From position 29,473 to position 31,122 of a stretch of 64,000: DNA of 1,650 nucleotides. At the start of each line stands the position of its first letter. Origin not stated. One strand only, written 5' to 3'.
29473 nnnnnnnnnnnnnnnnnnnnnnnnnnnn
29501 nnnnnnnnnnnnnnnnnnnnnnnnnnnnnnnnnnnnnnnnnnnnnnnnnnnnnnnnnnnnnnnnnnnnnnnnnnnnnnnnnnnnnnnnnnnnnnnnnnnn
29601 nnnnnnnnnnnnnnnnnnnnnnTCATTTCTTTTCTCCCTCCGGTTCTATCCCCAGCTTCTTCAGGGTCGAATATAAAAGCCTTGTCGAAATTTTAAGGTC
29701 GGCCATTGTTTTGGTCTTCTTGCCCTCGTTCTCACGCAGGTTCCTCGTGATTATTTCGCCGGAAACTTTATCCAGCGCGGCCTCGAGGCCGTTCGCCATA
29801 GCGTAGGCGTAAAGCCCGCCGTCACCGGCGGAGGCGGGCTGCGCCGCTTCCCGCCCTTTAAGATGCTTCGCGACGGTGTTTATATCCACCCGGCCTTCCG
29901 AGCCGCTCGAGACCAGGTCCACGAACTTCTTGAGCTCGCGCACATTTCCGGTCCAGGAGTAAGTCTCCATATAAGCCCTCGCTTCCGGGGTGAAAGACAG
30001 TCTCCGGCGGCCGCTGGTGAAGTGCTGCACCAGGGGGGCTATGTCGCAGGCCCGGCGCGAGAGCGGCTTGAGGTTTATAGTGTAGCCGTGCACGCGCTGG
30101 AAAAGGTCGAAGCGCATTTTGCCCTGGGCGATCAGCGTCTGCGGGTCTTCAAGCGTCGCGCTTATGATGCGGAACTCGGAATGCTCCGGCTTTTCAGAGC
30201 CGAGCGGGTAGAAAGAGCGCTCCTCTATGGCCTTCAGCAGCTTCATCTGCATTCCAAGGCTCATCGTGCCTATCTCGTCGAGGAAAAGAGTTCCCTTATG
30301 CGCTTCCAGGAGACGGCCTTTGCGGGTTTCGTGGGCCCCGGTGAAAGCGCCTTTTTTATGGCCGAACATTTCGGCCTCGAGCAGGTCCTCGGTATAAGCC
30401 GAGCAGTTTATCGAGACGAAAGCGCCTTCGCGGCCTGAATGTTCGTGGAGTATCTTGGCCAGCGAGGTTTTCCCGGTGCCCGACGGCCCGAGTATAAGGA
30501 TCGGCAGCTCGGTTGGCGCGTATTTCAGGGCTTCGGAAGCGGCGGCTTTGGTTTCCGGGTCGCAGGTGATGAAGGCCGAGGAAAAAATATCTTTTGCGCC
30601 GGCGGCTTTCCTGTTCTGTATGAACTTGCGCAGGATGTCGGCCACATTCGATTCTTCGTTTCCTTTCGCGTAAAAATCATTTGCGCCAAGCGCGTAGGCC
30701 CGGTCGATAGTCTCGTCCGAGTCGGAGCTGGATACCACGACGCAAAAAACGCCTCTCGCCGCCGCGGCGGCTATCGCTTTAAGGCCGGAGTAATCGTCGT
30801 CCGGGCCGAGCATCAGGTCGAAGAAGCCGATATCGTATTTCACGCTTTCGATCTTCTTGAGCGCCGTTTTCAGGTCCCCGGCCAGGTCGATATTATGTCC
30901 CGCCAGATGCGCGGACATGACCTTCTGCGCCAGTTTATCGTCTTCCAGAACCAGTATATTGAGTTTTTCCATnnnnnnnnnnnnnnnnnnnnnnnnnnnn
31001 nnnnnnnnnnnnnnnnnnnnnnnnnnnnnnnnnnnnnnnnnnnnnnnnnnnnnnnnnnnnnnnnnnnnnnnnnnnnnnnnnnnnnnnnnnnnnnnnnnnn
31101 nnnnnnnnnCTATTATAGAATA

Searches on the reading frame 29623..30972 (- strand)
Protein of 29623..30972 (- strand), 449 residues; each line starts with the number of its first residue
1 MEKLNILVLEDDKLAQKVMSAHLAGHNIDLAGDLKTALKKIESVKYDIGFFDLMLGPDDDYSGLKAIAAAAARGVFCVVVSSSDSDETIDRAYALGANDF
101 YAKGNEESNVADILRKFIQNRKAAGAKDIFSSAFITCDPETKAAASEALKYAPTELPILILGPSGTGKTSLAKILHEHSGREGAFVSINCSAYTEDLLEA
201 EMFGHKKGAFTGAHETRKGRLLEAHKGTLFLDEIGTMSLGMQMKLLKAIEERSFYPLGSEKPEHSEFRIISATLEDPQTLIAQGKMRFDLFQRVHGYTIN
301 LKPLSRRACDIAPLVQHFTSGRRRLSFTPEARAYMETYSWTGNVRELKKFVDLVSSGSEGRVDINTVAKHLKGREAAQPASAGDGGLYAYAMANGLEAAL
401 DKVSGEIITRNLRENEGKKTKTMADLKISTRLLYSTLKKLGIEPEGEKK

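Call 3: search_protein_families(library=ncbifam, proteins=[window:29623-30972:-], max_evalue=0.01)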
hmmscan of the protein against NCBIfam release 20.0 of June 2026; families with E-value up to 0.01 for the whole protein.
window:29623-30972:- (449 aa): 55 families (the best 25 are shown)
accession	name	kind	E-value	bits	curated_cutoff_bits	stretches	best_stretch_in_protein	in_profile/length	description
NF038308.1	RNA_repair_RtcR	equivalog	1.3e-73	248.6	650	1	124-430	172-501/530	RNA repair transcriptional activator RtcR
TIGR02915.1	PEP_resp_reg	equivalog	2.2e-67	227.8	502.6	1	6-442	1-444/445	PEP-CTERM-box response regulator transcription factor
NF041552.1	TF_PrdR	equivalog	4.4e-67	226.7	795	1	140-439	275-575/577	sigma-54 dependent transcriptional regulator PrdR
NF008469.0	PRK11361.1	equivalog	8.1e-65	219.3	714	1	5-445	6-459/461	acetoacetate metabolism transcriptional regulator AtoC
NF003451.0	PRK05022.1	equivalog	1.3e-63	215.5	476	1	132-443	190-511/512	nitric oxide reductase transcriptional regulator NorR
TIGR01818.1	ntrC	equivalog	3.8e-61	207.3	558.6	1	6-406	1-417/463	nitrogen regulation protein NR(I)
TIGR01817.1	nifA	equivalog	1.7e-59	202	528.85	1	127-351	191-421/534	nif-specific transcriptional activator NifA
NF007689.0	PRK10365.1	equivalog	1.3e-57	195.6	760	1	2-353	4-367/441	sigma-54-dependent response regulator transcription factor ZraR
TIGR02329.1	propionate_PrpR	equivalog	1.6e-55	188.8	499.2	1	147-438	227-525/526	propionate catabolism operon regulatory protein PrpR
TIGR02974.1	phageshock_pspF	equivalog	3.9e-55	187.4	443.55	1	147-352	14-227/336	phage shock protein operon transcriptional activator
NF050807.1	TransRegFlbDCaul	equivalog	3.6e-54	184.3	750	1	131-439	117-437/454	sigma-54-dependent transcriptional regulator FlbD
NF011695.0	PRK15115.1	equivalog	1e-51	176.1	763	1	5-380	8-391/445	two-component system response regulator GlrR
NF041946.1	LuxO_transreg_Vib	equivalog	1.7e-50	172.2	800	1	26-380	21-389/463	quorum-sensing sigma-54 dependent transcriptional regulator LuxO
NF011953.0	PRK15424.1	equivalog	1.7e-49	168.9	703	1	146-354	233-461/538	propionate catabolism operon regulatory protein PrpR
NF008176.1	PRK10923.1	equivalog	2.3e-49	168.2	620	1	1-407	1-421/469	nitrogen regulation protein NR(I)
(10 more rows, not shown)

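Call 4: search_protein_families(library=pfam, proteins=[window:29623-30972:-], max_evalue=0.01)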
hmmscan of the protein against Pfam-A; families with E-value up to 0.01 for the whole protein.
window:29623-30972:- (449 aa): 19 families
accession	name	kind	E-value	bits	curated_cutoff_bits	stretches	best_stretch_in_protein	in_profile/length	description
PF00158.32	Sigma54_activat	-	2.9e-55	187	20.2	1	137-299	4-167/168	Sigma-54 interaction domain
PF14532.12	Sigma54_activ_2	-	2.9e-12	47.4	25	1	153-304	19-138/138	Sigma-54 interaction domain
PF25601.1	AAA_lid_14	-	3.9e-10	39.9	27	1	307-380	3-83/87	AAA+ ATPase lid domain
PF00072.30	Response_reg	-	1e-09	39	30.2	1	6-112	1-108/111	Response regulator receiver domain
PF07728.20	AAA_5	-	1e-09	38.9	22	1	158-277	2-125/139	AAA domain (dynein-related subfamily)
PF00004.35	AAA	-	3.9e-09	37.5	21.2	1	158-291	1-126/131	ATPase family associated with various cellular activities (AAA)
PF07724.20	AAA_2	-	6.6e-06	26.7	27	1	158-251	6-101/166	AAA domain (Cdc48 subfamily)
PF13191.12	AAA_16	-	7.4e-06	27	32.6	1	156-193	25-63/167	AAA ATPase domain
PF01078.27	Mg_chelatase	-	5e-05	23.2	20.3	1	157-250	24-131/207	Magnesium chelatase, subunit ChlI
PF13238.12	AAA_18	-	0.00014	22.7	29.4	1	158-199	1-39/128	AAA domain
PF00493.29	MCM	-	0.00018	21.1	23.3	1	154-252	56-148/224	MCM P-loop domain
PF13245.12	AAA_19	-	0.0006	20.4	25.1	1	147-252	3-117/134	AAA domain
PF13173.12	AAA_14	-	0.00086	19.8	27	1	157-238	4-75/129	AAA domain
PF12775.13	AAA_7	-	0.0012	18.8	25.8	1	153-195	31-74/181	P-loop containing dynein motor region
PF13521.12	AAA_28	-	0.0021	18.7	27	1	158-181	2-25/164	AAA domain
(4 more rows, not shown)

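Call 105: search_protein_families(library=ncbifam, proteins=[L014:13925-16585:-, L014:16655-17347:-, L014:17307-17984:-, L014:12365-13912:-, L014:11536-12108:-], max_evalue=0.00001)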
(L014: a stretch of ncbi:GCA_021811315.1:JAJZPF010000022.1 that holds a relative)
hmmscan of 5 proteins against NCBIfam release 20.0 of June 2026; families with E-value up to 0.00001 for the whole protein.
L014:13925-16585:- (886 aa): 4 families
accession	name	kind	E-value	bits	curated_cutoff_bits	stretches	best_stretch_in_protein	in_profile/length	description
NF038151.1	lanthi_synth_III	equivalog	1.3e-221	738.3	575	1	9-870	2-833/833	class III lanthionine synthetase LanKC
NF038150.1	lanthi_synth_IV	equivalog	1.1e-173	579.8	650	1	44-875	1-846/851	class IV lanthionine synthetase LanL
TIGR03897.1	lanti_2_LanM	subfamily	1.1e-18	66.4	304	1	630-833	690-892/932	type 2 lanthipeptide synthetase LanM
NF047741.1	antiphage_MADS6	equivalog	1.1e-07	30.8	460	0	224-313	494-576/612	methylation-associated defense system protein kinase MAD6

L014:16655-17347:- (230 aa): 1 family
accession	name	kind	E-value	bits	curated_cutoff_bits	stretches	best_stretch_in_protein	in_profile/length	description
NF049997.1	LiaG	equivalog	5.4e-07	29.1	285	1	25-222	8-209/286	LiaG family protein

L014:17307-17984:- (225 aa): 0 families

L014:12365-13912:- (515 aa): 160 families (the best 25 are shown)
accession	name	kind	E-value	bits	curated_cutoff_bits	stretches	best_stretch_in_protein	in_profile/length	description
NF045998.1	cleave_ABC_plasm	equivalog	5.8e-42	143.8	500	1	23-499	161-659/673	Mbov_0121 family peptidase domain-containing ABC transporter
TIGR02203.1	MsbA_lipidA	equivalog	5.1e-39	134.2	602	1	8-499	8-527/572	lipid A export permease/ATP-binding protein MsbA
TIGR03796.1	NHLM_micro_ABC1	equivalog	7.2e-33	113.7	853.3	1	28-386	167-538/710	NHLP family bacteriocin export ABC transporter peptidase/permease/ATPase subunit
TIGR02204.1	MsbA_rel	hypoth_equivalog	1.1e-31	110.1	780.4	1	5-499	9-533/576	ABC transporter, permease/ATP-binding protein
TIGR01846.1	type_I_sec_HlyB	subfamily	1.3e-29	103.1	725.55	1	28-499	152-650/694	type I secretion system permease/ATPase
TIGR02868.1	CydC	equivalog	1.3e-28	100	329.05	1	138-499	136-528/530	thiol reductant ABC exporter subunit CydC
TIGR03375.1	type_I_sec_LssB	subfamily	1.6e-27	96.1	693.1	1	143-499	274-660/696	type I secretion system permease/ATPase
TIGR03797.1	NHLM_micro_ABC2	equivalog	3.4e-26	91.9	709.4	1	21-383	142-509/686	NHLP bacteriocin export ABC transporter permease/ATPase subunit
TIGR02857.1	CydD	equivalog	6.6e-26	91.3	435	1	26-502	14-518/529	thiol reductant ABC exporter subunit CydD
TIGR00958.1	3a01208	subfamily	1.1e-25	90.1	874.6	1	108-382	254-536/711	antigen peptide transporter 2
TIGR01193.1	bacteriocin_ABC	subfamily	1.3e-24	86.7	523.85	1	27-499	168-667/708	peptide cleavage/export ABC transporter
NF008381.0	PRK11176.1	equivalog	1.8e-24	86.1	867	1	9-382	20-398/582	lipid A ABC transporter ATP-binding protein/permease MsbA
NF000167.2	ABCF_Lsa_all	exception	1e-22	80.8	750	1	328-504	310-481/492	Lsa family ABC-F type ribosomal protection protein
NF000355.4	ribo_prot_ABC_F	equivalog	5.2e-22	78.4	380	1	318-508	304-492/499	ribosomal protection-like ABC-F family protein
TIGR01189.1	ccmA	equivalog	5.3e-22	78.5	131.6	1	332-498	5-183/198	heme ABC exporter ATP-binding protein CcmA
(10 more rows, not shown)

L014:11536-12108:- (190 aa): 0 families
